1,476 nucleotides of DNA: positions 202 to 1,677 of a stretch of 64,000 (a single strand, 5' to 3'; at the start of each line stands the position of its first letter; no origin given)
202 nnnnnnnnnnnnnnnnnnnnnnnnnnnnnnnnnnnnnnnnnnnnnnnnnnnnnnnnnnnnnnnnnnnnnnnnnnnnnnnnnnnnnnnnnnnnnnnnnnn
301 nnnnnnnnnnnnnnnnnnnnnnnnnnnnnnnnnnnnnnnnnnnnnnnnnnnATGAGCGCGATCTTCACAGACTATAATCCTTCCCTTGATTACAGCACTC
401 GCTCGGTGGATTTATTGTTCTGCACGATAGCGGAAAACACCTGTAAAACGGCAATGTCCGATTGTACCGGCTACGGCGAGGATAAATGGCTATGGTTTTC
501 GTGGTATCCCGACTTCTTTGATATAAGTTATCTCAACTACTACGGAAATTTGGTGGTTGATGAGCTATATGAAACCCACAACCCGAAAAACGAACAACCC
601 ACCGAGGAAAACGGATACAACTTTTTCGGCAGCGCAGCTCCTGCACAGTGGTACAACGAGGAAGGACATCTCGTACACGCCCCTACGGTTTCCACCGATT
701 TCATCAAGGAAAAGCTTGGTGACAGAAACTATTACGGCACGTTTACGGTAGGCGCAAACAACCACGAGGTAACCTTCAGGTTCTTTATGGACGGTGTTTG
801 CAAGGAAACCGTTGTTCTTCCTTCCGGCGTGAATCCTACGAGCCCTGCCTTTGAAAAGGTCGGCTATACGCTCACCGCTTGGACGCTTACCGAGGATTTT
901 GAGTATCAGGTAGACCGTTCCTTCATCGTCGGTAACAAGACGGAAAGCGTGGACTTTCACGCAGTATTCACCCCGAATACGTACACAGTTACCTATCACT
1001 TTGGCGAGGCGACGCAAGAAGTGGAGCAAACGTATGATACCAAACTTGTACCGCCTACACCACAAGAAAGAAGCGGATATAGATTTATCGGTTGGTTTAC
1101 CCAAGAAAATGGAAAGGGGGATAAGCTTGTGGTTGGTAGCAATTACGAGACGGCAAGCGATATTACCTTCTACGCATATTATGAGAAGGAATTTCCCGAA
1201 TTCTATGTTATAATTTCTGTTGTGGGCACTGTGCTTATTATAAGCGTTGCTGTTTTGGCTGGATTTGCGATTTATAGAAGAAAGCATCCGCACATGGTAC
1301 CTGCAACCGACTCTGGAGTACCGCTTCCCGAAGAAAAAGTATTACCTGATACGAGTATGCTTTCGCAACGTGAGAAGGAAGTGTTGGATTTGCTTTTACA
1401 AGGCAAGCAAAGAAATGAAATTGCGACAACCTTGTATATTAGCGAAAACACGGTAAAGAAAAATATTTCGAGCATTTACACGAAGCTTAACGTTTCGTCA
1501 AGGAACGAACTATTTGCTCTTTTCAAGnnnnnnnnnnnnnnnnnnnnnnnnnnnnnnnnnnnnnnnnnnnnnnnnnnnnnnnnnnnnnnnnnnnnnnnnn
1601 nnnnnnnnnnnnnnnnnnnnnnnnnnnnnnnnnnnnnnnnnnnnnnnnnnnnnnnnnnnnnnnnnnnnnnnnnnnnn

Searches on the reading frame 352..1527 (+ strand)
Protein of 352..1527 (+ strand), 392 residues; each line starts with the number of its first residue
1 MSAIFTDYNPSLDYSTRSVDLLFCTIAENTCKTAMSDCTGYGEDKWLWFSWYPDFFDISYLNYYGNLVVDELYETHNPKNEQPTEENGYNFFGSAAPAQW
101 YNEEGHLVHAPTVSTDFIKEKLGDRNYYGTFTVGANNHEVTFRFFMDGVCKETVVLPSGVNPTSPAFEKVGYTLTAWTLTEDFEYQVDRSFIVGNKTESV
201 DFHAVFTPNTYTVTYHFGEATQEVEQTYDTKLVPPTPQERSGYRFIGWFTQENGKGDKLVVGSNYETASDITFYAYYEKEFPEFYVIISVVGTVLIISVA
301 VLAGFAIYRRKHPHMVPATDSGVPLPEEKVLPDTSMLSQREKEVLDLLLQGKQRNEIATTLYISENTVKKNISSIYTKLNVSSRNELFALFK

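Call 90: search_protein_families(library=pfam, proteins=[window:352-1527:+], max_evalue=0.00001)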
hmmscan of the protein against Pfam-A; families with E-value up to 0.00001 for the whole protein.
window:352-1527:+ (392 aa): 2 families
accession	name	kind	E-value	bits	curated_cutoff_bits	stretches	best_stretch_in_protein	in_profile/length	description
PF00196.25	GerE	-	3.4e-16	59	23.5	1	336-388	2-54/57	Bacterial regulatory proteins, luxR family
PF09479.16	Flg_new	-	5.2e-13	49.3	27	1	211-275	1-64/65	Listeria-Bacteroides repeat domain (List_Bact_rpt)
